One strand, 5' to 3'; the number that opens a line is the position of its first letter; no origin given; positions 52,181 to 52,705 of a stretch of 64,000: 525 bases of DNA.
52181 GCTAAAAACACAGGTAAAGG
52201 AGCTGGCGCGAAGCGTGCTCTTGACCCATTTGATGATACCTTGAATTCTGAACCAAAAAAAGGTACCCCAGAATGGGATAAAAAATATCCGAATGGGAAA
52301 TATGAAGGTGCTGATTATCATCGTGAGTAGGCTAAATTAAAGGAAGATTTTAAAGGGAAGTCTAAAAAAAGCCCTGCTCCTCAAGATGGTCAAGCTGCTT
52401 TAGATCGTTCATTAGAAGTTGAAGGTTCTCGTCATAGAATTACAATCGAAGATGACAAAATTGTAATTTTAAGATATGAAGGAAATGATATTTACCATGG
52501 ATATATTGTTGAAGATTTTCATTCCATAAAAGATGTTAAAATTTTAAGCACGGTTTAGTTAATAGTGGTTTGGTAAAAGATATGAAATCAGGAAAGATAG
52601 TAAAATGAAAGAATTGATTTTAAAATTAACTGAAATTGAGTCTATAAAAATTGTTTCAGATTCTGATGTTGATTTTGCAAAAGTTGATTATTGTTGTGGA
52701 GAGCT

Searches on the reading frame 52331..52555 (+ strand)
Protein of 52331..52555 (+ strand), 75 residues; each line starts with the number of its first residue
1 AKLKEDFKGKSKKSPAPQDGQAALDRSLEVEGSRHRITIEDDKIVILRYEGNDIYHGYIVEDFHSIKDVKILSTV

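Call 10: search_protein_families(library=pfam, proteins=[window:52331-52555:+], max_evalue=10)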
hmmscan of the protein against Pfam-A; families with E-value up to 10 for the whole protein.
seq(75 aa): 1 family
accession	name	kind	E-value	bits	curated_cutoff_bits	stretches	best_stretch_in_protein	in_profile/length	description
PF05370.16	DUF749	-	0.12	12.9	25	1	40-70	35-65/87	Domain of unknown function (DUF749)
